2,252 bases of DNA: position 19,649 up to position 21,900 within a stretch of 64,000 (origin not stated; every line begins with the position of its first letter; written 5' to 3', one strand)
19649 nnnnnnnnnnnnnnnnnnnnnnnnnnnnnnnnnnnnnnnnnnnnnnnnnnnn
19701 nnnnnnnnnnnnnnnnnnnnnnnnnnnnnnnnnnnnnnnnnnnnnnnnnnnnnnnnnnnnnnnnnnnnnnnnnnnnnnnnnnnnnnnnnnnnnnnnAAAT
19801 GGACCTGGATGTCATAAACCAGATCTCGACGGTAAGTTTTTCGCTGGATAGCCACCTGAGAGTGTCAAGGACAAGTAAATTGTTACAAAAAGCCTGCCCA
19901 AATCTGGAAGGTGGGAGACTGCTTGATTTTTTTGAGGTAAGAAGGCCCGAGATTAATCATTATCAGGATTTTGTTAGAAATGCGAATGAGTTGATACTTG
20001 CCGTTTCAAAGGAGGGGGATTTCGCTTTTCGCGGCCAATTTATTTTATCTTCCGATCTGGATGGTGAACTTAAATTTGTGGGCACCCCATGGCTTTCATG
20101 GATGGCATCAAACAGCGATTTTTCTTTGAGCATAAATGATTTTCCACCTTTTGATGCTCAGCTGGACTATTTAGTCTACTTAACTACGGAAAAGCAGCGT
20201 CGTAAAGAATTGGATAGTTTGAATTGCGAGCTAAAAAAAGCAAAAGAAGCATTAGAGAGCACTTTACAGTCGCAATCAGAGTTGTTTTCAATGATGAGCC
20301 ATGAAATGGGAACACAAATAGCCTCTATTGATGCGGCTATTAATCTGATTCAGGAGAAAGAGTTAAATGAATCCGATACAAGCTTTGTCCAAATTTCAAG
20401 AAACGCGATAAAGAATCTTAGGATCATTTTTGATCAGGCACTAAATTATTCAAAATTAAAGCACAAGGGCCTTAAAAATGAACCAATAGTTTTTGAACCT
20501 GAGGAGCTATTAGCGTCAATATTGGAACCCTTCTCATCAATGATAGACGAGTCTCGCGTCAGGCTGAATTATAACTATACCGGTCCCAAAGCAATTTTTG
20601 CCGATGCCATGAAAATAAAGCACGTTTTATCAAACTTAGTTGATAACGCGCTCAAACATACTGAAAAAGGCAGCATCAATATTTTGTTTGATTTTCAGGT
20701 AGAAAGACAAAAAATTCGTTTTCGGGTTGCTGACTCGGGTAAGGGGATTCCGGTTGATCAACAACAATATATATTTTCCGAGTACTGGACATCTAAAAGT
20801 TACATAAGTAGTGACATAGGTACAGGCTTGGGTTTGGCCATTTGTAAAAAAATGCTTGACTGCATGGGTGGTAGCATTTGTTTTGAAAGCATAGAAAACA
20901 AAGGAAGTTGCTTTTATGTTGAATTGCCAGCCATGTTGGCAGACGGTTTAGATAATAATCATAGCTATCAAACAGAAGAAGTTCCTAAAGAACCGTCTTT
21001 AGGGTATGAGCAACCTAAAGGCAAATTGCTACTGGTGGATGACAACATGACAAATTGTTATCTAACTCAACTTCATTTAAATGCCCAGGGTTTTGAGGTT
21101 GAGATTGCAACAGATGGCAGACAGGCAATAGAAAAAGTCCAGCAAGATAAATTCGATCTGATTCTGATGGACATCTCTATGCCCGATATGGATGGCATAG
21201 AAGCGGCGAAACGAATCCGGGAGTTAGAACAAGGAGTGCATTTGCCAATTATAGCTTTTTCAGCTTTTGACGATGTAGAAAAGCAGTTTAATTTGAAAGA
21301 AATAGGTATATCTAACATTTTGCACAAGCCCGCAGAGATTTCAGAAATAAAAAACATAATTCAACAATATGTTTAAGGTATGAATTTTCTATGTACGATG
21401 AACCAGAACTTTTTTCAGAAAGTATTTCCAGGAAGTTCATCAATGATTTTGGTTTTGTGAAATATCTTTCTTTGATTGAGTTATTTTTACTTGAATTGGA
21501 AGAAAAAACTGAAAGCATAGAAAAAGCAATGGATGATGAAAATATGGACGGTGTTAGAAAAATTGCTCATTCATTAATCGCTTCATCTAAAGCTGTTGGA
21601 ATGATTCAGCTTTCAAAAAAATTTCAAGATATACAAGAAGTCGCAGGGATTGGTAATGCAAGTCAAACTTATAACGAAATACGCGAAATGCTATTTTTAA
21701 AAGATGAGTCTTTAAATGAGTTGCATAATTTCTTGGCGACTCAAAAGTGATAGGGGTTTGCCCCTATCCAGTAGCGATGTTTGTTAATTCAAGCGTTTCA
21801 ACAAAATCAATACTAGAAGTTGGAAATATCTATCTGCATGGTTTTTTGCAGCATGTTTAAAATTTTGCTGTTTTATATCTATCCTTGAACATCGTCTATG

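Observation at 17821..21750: Self-contained H-NOX / HNOBA-hybrid kinase / Hpt / LuxO-like sigma-54 activator phosphorelay carried as mobile cargo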

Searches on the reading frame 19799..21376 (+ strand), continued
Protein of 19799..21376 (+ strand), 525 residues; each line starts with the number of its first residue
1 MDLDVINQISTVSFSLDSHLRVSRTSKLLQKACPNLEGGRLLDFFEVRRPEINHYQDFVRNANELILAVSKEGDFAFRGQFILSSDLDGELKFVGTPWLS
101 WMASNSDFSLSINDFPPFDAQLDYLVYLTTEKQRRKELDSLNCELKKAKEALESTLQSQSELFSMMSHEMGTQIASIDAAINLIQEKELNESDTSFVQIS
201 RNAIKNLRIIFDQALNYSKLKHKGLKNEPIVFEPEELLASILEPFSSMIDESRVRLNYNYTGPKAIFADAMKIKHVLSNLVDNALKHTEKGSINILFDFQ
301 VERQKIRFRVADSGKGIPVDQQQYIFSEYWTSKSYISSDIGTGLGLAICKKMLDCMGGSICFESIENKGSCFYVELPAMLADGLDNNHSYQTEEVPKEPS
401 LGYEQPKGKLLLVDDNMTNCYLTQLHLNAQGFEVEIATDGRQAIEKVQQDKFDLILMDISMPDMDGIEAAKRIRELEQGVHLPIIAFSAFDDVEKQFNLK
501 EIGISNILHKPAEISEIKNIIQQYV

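Call 96: search_protein_families(library=pfam, proteins=[L008:12922-14358:+, L008:14531-15634:-, L008:15848-17530:-], max_evalue=0.01)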
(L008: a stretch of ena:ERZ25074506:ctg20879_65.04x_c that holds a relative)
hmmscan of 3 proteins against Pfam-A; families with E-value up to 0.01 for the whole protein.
L008:12922-14358:+ (478 aa): 0 families

L008:14531-15634:- (367 aa): 1 family
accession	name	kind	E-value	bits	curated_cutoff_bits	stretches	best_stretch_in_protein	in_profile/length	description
PF14279.12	HNH_5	-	0.0055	17.1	27.5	0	8-26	1-21/56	HNH endonuclease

L008:15848-17530:- (560 aa): 1 family
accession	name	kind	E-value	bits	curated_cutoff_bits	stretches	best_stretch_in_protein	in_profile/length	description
PF20172.3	DUF6538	-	1.7e-11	44.1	27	1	6-48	2-44/60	Domain of unknown function (DUF6538)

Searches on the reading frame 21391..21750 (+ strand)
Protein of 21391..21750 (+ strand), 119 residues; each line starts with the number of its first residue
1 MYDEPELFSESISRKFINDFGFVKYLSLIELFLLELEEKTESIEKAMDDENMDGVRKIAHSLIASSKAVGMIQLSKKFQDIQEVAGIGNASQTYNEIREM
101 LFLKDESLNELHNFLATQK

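Call 3: search_protein_families(library=pfam, proteins=[window:21391-21750:+], max_evalue=0.01)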
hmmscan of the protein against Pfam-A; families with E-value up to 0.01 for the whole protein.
window:21391-21750:+ (119 aa): 1 family
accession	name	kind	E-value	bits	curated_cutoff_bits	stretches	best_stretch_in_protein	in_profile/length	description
PF01627.28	Hpt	-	1.2e-06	29.1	24.6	1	28-86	2-60/84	Hpt domain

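Call 35: search_protein_families(library=ncbifam, proteins=[window:21391-21750:+], max_evalue=0.001)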
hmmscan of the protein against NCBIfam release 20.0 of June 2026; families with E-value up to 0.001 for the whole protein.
window:21391-21750:+ (119 aa): 2 families
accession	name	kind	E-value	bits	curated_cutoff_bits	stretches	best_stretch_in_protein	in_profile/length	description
TIGR02956.1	TMAO_torS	equivalog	5e-06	24.9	676.5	1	7-109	862-965/967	TMAO reductase system sensor histidine kinase/response regulator TorS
NF041948.1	Phrelay_LuxU_Vib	equivalog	2e-05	24.9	140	1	28-104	24-100/110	quorum-sensing phosphorelay protein LuxU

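Call 49: search_solved_structures(query=window:21391-21750:+, max_evalue=1, show_alignments=2)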
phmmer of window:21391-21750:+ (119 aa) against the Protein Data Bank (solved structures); distinct sequences matched with E-value up to 1: 4.
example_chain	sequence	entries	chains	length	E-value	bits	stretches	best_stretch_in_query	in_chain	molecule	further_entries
7c1i_A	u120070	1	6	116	0.0072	20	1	24-92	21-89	Histidine kinase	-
8rqj_B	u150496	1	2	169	0.22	15.2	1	28-85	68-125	HPt domain-containing protein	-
8pbw_B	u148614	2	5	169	0.3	14.8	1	28-85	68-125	HPt domain-containing protein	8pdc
5zb9_A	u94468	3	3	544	0.88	13.3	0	13-60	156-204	DNA damage response protein Rtt109, putative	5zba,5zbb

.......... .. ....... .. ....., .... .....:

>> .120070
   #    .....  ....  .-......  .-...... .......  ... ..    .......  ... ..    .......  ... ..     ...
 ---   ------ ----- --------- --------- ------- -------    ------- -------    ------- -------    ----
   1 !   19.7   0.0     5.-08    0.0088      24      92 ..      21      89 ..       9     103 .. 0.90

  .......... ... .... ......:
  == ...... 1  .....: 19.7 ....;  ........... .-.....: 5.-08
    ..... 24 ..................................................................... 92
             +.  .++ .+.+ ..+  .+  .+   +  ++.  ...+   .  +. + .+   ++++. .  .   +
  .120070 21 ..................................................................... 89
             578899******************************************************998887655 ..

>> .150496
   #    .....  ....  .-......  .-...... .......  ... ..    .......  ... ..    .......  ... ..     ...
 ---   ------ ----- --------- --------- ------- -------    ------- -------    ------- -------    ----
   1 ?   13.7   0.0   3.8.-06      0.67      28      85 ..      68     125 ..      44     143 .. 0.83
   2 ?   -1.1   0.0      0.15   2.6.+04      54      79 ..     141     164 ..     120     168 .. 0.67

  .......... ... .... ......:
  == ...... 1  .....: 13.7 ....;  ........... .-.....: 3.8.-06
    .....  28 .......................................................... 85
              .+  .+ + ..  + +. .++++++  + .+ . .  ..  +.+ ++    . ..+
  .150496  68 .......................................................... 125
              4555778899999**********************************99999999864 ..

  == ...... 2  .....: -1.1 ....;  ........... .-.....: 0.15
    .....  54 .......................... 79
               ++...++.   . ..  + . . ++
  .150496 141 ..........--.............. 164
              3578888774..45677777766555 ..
